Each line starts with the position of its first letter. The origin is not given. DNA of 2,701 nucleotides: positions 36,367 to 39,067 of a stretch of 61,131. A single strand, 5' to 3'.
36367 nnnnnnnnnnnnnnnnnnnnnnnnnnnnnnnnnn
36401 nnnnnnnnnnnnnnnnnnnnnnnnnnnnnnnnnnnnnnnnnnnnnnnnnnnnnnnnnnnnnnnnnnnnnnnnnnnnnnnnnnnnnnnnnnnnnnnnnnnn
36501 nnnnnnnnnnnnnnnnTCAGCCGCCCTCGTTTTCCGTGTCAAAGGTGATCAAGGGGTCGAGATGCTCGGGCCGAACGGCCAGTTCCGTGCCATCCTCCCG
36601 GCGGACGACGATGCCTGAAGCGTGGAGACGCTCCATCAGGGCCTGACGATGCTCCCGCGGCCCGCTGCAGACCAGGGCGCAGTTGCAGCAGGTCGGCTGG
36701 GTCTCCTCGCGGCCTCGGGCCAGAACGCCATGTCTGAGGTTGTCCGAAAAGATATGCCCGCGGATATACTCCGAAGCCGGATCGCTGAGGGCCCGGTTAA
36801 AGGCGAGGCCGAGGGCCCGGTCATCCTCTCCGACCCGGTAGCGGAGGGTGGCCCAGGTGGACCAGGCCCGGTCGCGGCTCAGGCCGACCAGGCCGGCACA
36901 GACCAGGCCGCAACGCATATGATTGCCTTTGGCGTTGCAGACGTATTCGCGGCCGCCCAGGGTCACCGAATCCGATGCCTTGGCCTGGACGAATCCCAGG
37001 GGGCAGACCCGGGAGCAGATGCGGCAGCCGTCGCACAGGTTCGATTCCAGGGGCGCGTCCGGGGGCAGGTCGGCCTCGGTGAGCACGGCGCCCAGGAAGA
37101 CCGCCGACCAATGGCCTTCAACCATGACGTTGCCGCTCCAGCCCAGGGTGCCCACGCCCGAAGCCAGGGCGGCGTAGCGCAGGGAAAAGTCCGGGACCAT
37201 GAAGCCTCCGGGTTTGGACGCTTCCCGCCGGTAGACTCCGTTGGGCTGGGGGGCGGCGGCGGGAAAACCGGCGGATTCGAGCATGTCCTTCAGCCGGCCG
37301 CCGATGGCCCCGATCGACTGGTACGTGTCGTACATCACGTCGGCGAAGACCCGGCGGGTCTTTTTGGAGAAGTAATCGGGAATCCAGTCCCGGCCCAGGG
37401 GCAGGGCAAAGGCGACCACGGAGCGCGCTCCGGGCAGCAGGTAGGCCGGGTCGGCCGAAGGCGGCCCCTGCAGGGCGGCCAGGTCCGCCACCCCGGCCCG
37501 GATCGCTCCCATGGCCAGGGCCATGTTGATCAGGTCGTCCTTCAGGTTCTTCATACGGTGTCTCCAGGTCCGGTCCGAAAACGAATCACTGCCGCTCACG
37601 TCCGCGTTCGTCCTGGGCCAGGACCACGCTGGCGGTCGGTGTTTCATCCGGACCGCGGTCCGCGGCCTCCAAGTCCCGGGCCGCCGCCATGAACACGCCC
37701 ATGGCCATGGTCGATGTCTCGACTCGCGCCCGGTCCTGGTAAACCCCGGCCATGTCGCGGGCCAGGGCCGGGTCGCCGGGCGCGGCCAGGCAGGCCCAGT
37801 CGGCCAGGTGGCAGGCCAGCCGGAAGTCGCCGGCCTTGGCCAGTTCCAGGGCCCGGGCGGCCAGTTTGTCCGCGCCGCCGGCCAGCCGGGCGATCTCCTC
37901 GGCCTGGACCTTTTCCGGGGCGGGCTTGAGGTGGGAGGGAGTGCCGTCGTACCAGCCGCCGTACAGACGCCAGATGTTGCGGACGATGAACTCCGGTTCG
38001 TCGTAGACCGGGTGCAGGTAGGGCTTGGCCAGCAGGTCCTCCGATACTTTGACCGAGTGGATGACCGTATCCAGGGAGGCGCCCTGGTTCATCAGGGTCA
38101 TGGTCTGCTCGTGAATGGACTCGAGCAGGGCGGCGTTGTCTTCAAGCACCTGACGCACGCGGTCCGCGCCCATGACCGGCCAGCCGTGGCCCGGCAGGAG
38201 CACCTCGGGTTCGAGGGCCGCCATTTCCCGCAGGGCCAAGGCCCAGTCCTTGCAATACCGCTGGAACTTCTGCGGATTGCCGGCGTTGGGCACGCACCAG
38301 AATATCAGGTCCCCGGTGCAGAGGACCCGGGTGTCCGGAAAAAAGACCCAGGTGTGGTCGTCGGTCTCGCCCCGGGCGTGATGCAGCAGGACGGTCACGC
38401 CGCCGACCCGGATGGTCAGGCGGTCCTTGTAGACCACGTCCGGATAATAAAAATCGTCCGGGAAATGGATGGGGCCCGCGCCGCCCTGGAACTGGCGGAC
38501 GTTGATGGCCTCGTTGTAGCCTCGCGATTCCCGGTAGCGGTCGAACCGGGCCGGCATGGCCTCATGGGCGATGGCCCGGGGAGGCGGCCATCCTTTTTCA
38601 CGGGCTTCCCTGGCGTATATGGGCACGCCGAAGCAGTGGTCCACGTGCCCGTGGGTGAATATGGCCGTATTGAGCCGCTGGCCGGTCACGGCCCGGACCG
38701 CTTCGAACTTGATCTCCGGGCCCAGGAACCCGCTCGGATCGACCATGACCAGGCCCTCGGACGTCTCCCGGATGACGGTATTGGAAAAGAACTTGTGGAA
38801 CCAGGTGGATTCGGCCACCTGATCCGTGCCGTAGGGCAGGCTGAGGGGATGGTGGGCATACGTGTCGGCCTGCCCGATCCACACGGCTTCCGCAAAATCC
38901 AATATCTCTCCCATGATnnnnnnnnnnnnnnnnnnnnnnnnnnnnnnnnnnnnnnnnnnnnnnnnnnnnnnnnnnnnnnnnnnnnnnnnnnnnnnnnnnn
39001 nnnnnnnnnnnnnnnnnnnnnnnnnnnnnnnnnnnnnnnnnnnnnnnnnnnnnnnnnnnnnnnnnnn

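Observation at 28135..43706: Sigma-54/GAF-controlled cluster of cytoplasmic sulfate-ester and haloalkane hydrolases with TAXI-TRAP uptake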

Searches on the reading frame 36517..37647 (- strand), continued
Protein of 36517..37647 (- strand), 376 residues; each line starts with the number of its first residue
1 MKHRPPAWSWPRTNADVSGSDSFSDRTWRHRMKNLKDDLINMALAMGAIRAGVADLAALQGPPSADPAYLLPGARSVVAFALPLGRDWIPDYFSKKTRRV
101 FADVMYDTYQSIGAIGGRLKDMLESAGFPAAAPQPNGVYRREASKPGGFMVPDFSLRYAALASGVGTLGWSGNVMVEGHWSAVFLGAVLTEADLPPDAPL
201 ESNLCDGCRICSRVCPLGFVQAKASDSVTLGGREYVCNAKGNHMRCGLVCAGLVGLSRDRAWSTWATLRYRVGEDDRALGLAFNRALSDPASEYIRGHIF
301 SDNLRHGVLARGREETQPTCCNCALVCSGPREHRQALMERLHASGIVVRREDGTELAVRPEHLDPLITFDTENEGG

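Call 43: search_protein_families(library=pfam, proteins=[L014:11046-11615:+, L014:11633-12952:+, L014:12966-14174:+, L014:7020-8219:+, L014:1026-1997:-, L012:3023-3487:+, L012:3471-4340:+, L012:4349-5083:+, L014:8817-9875:+], max_evalue=0.1)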
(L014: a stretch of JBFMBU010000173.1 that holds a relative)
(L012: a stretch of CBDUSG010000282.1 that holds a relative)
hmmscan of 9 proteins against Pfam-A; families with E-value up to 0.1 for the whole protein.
L014:11046-11615:+ (189 aa): 1 family
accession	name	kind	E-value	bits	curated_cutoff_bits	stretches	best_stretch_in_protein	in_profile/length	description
PF12867.12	DinB_2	-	3.2e-05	24.8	24.8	1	20-139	8-108/128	DinB superfamily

L014:11633-12952:+ (439 aa): 8 families
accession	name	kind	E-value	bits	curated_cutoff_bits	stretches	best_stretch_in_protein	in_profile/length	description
PF13486.11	Dehalogenase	-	5.7e-15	55.7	24.3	2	28-169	3-149/306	Reductive dehalogenase subunit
PF13484.11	Fer4_16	-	4.3e-06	27.8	30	1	311-375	2-65/66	4Fe-4S double cluster binding domain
PF12838.12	Fer4_7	-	5.5e-05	24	27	1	311-373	2-48/52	4Fe-4S dicluster domain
PF00037.32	Fer4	-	0.00021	21.4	21.1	1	309-326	6-23/24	4Fe-4S binding domain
PF12797.12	Fer4_2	-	0.0023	18.3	24.5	1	308-323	7-22/22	4Fe-4S binding domain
PF12837.12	Fer4_6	-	0.017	15.5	25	1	309-326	7-24/24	4Fe-4S binding domain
PF14697.11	Fer4_21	-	0.077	13.6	35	1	308-328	38-59/59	4Fe-4S dicluster domain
PF13187.11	Fer4_9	-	0.094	13.2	27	0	311-373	2-47/52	4Fe-4S dicluster domain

L014:12966-14174:+ (402 aa): 12 families
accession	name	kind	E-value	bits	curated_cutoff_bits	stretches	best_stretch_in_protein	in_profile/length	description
PF00037.32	Fer4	-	5.7e-12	45.4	21.1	2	350-370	3-23/24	4Fe-4S binding domain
PF12838.12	Fer4_7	-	7.5e-09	36.4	27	1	299-368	1-51/52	4Fe-4S dicluster domain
PF13484.11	Fer4_16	-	3.9e-06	28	30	2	299-368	1-66/66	4Fe-4S double cluster binding domain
PF13534.11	Fer4_17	-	5.3e-06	27.3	22.2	1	300-368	2-59/61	4Fe-4S dicluster domain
PF13237.11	Fer4_10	-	1.2e-05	25.6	25.5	2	296-366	5-53/53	4Fe-4S dicluster domain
PF13183.11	Fer4_8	-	2.4e-05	25.2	27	2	298-368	3-67/68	4Fe-4S dicluster domain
PF13187.11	Fer4_9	-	3.2e-05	24.3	27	1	300-368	2-50/52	4Fe-4S dicluster domain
PF12797.12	Fer4_2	-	7.5e-05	22.9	24.5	2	348-367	3-22/22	4Fe-4S binding domain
PF12837.12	Fer4_6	-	0.00014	22.1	25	1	348-368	2-22/24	4Fe-4S binding domain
PF25160.1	LdpA_Fe-S-bd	-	0.0017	18.5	27.6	1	350-371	23-44/49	LdpA Fe-S cluster-binding domain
PF14697.11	Fer4_21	-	0.0028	18.2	35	1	343-370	28-57/59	4Fe-4S dicluster domain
PF13459.11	Fer4_15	-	0.041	15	22.4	0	348-367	1-20/66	4Fe-4S single cluster domain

L014:7020-8219:+ (399 aa): 2 families
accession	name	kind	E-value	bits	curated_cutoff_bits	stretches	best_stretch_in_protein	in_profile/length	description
PF04015.17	DUF362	-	1.5e-29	103.9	24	1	82-298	1-199/200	Domain of unknown function (DUF362)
PF10518.14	TAT_signal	-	0.074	13.5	22.7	1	1-17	2-18/21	TAT (twin-arginine translocation) pathway signal sequence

L014:1026-1997:- (323 aa): 6 families
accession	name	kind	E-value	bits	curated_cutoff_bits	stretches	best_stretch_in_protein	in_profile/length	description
PF00561.26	Abhydrolase_1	-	2.8e-29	102.9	25.8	2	25-129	1-105/245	alpha/beta hydrolase fold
PF12697.13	Abhydrolase_6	-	1.4e-19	72.1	26.3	1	27-311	1-215/217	Alpha/beta hydrolase family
PF12146.15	Hydrolase_4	-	3.7e-14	53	27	1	26-131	6-114/239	Serine aminopeptidase, S33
PF07224.18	Chlorophyllase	-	0.0036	16.6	26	1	19-114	37-137/301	Chlorophyllase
PF00326.27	Peptidase_S9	-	0.0085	16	22.6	0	241-320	125-208/213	Prolyl oligopeptidase family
PF00756.26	Esterase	-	0.021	15.1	22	1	94-135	116-159/251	Putative esterase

L012:3023-3487:+ (154 aa): 2 families
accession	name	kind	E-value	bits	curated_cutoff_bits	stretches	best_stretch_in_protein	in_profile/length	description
PF01042.26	Ribonuc_L-PSP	-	1.1e-33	116.2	27.3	1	37-151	4-121/121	Endoribonuclease L-PSP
PF24378.1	DUF7534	-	0.033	14.8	28.4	1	41-63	26-48/57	Family of unknown function (DUF7534)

L012:3471-4340:+ (289 aa): 1 family
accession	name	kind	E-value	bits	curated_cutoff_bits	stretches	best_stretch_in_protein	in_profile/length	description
PF02633.19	Creatininase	-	9.1e-06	25.7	31.3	1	47-200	25-174/238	Creatinine amidohydrolase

L012:4349-5083:+ (244 aa): 16 families
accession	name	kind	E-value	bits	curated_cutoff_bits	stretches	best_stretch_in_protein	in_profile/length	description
PF13847.12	Methyltransf_31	-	7.7e-19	68.2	27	1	59-170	2-113/145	Methyltransferase domain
PF13649.12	Methyltransf_25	-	1.1e-18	68.1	27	1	64-162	1-97/97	Methyltransferase domain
PF08241.18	Methyltransf_11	-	4.4e-17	62.9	21.2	1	65-166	1-95/95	Methyltransferase domain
PF01209.24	Ubie_methyltran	-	1.8e-16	60.6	20.1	1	53-174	40-159/233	ubiE/COQ5 methyltransferase family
PF08242.18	Methyltransf_12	-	9.9e-15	55.5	30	1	65-164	1-98/98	Methyltransferase domain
PF13489.12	Methyltransf_23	-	3.6e-11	43.5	27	1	50-209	11-162/164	Methyltransferase domain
PF01135.25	PCMT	-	6.5e-06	26.5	20.3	1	52-122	65-135/210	Protein-L-isoaspartate(D-aspartate) O-methyltransferase (PCMT)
PF01189.24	Methyltr_RsmB-F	-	0.00035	20.7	27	1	61-136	9-84/199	16S rRNA methyltransferase RsmB/F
PF02390.23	Methyltransf_4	-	0.0005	20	24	1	64-135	5-76/173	Putative methyltransferase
PF02353.26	CMAS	-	0.00091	19.1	27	1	54-213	56-217/273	Mycolic acid cyclopropane synthetase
PF01728.25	FtsJ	-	0.0029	18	24.1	1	57-137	17-97/181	FtsJ-like methyltransferase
PF07021.18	MetW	-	0.005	16.9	21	1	58-154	11-98/193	Methionine biosynthesis protein MetW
PF05175.20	MTS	-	0.0067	16.5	23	1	63-137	34-104/170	Methyltransferase small domain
PF01170.24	UPF0020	-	0.0085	16.2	22.3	0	87-137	78-127/197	RMKL-like, methyltransferase domain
PF06325.19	PrmA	-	0.025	14.5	22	1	58-175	159-267/296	Ribosomal protein L11 methyltransferase (PrmA)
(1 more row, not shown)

L014:8817-9875:+ (352 aa): 13 families
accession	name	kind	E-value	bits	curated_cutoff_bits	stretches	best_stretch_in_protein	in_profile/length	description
PF00037.32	Fer4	-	4.9e-13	48.7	21.1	2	280-300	3-23/24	4Fe-4S binding domain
PF14697.11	Fer4_21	-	1.1e-09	38.7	35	2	278-330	1-58/59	4Fe-4S dicluster domain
PF12838.12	Fer4_7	-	9.6e-08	32.8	27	2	285-328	2-52/52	4Fe-4S dicluster domain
PF12837.12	Fer4_6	-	1.1e-07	31.9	25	2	306-329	1-24/24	4Fe-4S binding domain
PF13237.11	Fer4_10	-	7.5e-07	29.4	25.5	1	280-324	4-52/53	4Fe-4S dicluster domain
PF13187.11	Fer4_9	-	2.5e-06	27.8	27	1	285-329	2-52/52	4Fe-4S dicluster domain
PF12797.12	Fer4_2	-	1.1e-05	25.5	24.5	2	280-297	5-22/22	4Fe-4S binding domain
PF25160.1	LdpA_Fe-S-bd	-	5e-05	23.4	27.6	1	291-333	9-47/49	LdpA Fe-S cluster-binding domain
PF13484.11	Fer4_16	-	0.00039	21.6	30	1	313-344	1-31/66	4Fe-4S double cluster binding domain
PF12798.12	Fer4_3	-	0.0036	18.5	27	1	285-299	1-15/15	4Fe-4S binding domain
PF13183.11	Fer4_8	-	0.016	16.2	27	1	282-301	2-21/68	4Fe-4S dicluster domain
PF13534.11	Fer4_17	-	0.02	15.8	22.2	1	282-298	43-59/61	4Fe-4S dicluster domain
PF12800.12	Fer4_4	-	0.03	15.1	24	1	283-298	2-17/17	4Fe-4S binding domain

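Call 53: predict_structure(alignment_id=A1)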
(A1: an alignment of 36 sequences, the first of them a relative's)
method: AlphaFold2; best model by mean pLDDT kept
length: 345 residues; sequences in the alignment: 36
mean_pLDDT: 92.9   pTM: 0.91
mean pLDDT of the five models: 92.9, 92.7, 92.5, 91.8, 91.5
residues with pLDDT >= 90: 289; 70-90: 37; 50-70: 18; < 50: 1
segments of 3 or more residues with pLDDT < 50: none
pLDDT, mean of each block of 10 residues (from residue 1): 96 99 98 97 99 97 96 97 98 98 91 80 97 97 97 98 97 95 95 96 95 93 92 92 90 91 84 76 92 97 98 95 93 69 53
secondary structure, 60 per line:
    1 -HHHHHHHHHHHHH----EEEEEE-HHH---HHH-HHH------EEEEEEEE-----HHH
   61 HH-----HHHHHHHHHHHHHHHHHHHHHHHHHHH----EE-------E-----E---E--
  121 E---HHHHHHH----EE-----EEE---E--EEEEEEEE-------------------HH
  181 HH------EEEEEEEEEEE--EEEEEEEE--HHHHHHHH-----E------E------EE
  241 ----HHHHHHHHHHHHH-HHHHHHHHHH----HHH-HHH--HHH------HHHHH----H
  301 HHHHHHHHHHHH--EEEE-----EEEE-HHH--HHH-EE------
elements in order: H2-14 E19-24 E45-52 H58-62 H68-94 H125-131 E143-145 E152-159 H179-182 E189-199 E202-209 H212-219 H245-257 H259-268 H291-295 H300-312 E315-318 E324-327

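Call 56: fold_search(model_id=the predicted structure, library=pdb)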
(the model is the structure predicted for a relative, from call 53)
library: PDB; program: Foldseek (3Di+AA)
matches with E <= 10: 158; with E <= 0.001: 48
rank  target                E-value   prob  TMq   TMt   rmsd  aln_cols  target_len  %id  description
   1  8q4h_A                6.3e-09  1.00  0.45  0.32  14.1       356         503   14  a membrane-bound menaquinol:organohalide oxidoreductase complex RDH complex (released 2023-10-18)
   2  5d08_B                1.6e-08  1.00  0.37  0.34   6.4       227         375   22  Crystal structure of selenomethionine-labeled epoxyqueuosine reductase (released 2016-09-28)
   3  5d0a_C                2.4e-08  1.00  0.37  0.34   6.4       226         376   22  Crystal structure of epoxyqueuosine reductase with cleaved RNA stem loop (released 2016-09-28)
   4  5d0b_A                2.4e-08  1.00  0.37  0.34   6.5       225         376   23  Crystal structure of epoxyqueuosine reductase with a tRNA-TYR epoxyqueuosine-modified tRNA stem loop (released 2016-09-28)
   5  5d08_A                3.1e-08  1.00  0.37  0.34   6.5       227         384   22  Crystal structure of selenomethionine-labeled epoxyqueuosine reductase (released 2016-09-28)
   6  5d0a_D                3.2e-08  1.00  0.41  0.38   6.8       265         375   21  Crystal structure of epoxyqueuosine reductase with cleaved RNA stem loop (released 2016-09-28)
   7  5d0a_A                3.9e-08  1.00  0.41  0.38   6.8       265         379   22  Crystal structure of epoxyqueuosine reductase with cleaved RNA stem loop (released 2016-09-28)
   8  5t8y_A                4.9e-08  1.00  0.38  0.35   6.1       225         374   21  Structure of epoxyqueuosine reductase from Bacillus subtilis with the Asp134 catalytic loop swung out of the active si (released 2016-09-28)
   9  5t8y_B                4.9e-08  1.00  0.37  0.34   6.4       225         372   22  Structure of epoxyqueuosine reductase from Bacillus subtilis with the Asp134 catalytic loop swung out of the active si (released 2016-09-28)
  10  4ur3_A                1.8e-07  1.00  0.43  0.33  13.5       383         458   11  Crystal structure of the PCE reductive dehalogenase from S. multivorans P2(1) crystal form (released 2014-10-15)
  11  4ur3_E                2.0e-07  1.00  0.43  0.34   7.8       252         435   13  Crystal structure of the PCE reductive dehalogenase from S. multivorans P2(1) crystal form (released 2014-10-15)
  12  4ur3_C                2.7e-07  1.00  0.42  0.33  13.5       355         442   13  Crystal structure of the PCE reductive dehalogenase from S. multivorans P2(1) crystal form (released 2014-10-15)
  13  4ur0_B                4.5e-07  1.00  0.44  0.35   7.2       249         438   14  Crystal structure of the PCE reductive dehalogenase from S. multivorans in complex with trichloroethene (released 2014-10-15)
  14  4ur3_D                6.5e-07  1.00  0.42  0.34   7.8       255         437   13  Crystal structure of the PCE reductive dehalogenase from S. multivorans P2(1) crystal form (released 2014-10-15)
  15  5ma1_A                7.7e-07  1.00  0.43  0.37   7.2       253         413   15  PCE reductive dehalogenase from S. multivorans in complex with 2,4,6-trichlorophenol (released 2017-07-12)
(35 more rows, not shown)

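Call 83: search_protein_families(library=pfam, proteins=[L030:320-1336:+], max_evalue=0.5)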
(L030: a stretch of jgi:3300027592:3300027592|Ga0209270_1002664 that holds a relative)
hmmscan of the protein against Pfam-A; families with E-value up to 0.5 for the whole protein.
L030:320-1336:+ (338 aa): 35 families (the best 25 are shown)
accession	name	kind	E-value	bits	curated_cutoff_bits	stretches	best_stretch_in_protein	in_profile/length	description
PF00037.32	Fer4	-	9.8e-14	50.9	21.1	2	300-322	2-24/24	4Fe-4S binding domain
PF14697.11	Fer4_21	-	1.2e-09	38.6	35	1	268-323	1-59/59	4Fe-4S dicluster domain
PF12838.12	Fer4_7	-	3.3e-09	37.5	27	2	275-320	2-52/52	4Fe-4S dicluster domain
PF13237.11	Fer4_10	-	2.6e-07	30.9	25.5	1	270-317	4-53/53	4Fe-4S dicluster domain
PF12797.12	Fer4_2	-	3.3e-05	24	24.5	1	299-318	3-22/22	4Fe-4S binding domain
PF13187.11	Fer4_9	-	5e-05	23.7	27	2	275-321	2-52/52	4Fe-4S dicluster domain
PF12837.12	Fer4_6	-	0.0001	22.5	25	2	299-321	2-24/24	4Fe-4S binding domain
PF12802.13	MarR_2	-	0.00017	22.1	27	1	39-77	14-53/61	MarR family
PF13404.12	HTH_AsnC-type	-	0.00023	21.4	27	1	43-66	16-39/42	AsnC-type helix-turn-helix domain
PF25160.1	LdpA_Fe-S-bd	-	0.00039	20.6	27.6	1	280-324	8-46/49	LdpA Fe-S cluster-binding domain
PF13412.12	HTH_24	-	0.0022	18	21.9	0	43-73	16-46/48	Winged helix-turn-helix DNA-binding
PF12800.12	Fer4_4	-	0.0045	17.7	24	1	303-318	1-16/17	4Fe-4S binding domain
PF24033.1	DUF7342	-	0.0046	17.4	31.6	1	37-99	10-72/150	Family of unknown function (DUF7342)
PF01978.25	TrmB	-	0.0047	17.2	25.6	1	39-87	18-63/68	Sugar-specific transcriptional regulator TrmB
PF13484.11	Fer4_16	-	0.0051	18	30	1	306-329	2-27/66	4Fe-4S double cluster binding domain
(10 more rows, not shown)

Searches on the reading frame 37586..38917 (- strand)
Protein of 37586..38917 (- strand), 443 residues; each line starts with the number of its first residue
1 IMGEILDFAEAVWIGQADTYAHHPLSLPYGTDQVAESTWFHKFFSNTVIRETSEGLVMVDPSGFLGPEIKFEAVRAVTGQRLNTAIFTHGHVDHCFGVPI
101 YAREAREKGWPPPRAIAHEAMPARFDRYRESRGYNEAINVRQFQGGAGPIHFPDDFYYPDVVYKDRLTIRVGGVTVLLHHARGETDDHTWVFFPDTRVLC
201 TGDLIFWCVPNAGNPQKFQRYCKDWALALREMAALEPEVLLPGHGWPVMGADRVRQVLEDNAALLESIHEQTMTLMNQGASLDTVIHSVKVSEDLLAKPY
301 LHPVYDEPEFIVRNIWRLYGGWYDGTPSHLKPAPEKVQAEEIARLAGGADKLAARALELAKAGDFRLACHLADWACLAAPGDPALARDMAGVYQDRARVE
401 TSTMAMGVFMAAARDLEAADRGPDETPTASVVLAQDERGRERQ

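Call 4: search_protein_families(library=pfam, proteins=[window:37586-38917:-], max_evalue=0.01)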
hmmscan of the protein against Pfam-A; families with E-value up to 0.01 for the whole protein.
window:37586-38917:- (443 aa): 3 families
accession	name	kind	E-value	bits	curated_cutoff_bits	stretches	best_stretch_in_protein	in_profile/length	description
PF14863.12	Alkyl_sulf_dimr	-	3e-28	99.4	26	1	284-417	4-137/139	Alkyl sulfatase dimerisation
PF00753.33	Lactamase_B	-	5.6e-21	75.8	22.7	1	46-244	7-196/196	Metallo-beta-lactamase superfamily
PF12706.13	Lactamase_B_2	-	0.0009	19.3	27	0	79-120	28-65/200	Beta-lactamase superfamily domain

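Call 5: search_protein_families(library=ncbifam, proteins=[window:37586-38917:-], max_evalue=0.01)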
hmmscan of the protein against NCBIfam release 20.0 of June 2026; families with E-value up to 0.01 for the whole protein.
window:37586-38917:- (443 aa): 9 families
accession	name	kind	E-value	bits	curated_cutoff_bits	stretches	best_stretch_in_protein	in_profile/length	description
TIGR04559.1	SoxH_rel_PQQ_2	hypoth_equivalog_domain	2e-13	50.4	280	1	71-293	57-258/283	quinoprotein relay system zinc metallohydrolase 2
TIGR04558.1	SoxH_rel_PQQ_1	hypoth_equivalog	8.9e-12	44.7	300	2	168-286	141-251/285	quinoprotein relay system zinc metallohydrolase 1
NF038103.1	blaGMB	exception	4.5e-06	26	580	1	171-255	171-253/270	GMB family subclass B1 metallo-beta-lactamase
NF033106.1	blaL1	exception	0.00028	19.9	560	0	142-197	135-194/290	L1 family subclass B3 metallo-beta-lactamase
NF033574.1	VarG_fam_MBL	equivalog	0.00045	19.5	750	1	43-259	91-299/374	VarG family subclass B1-like metallo-beta-lactamase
NF033088.2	bla_subclass_B1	equivalog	0.00073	19.2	200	0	41-103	27-90/217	subclass B1 metallo-beta-lactamase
NF040580.1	MBL_fold_Vmh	equivalog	0.0013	18.1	430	1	151-244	133-221/286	Vmh family MBL fold metallo-hydrolase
TIGR03413.1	GSH_gloB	equivalog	0.0015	18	200.8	0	165-287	88-207/248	hydroxyacylglutathione hydrolase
NF041441.1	blaCIM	exception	0.0023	17.5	490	1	159-245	145-232/250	CIM family subclass B1 metallo-beta-lactamase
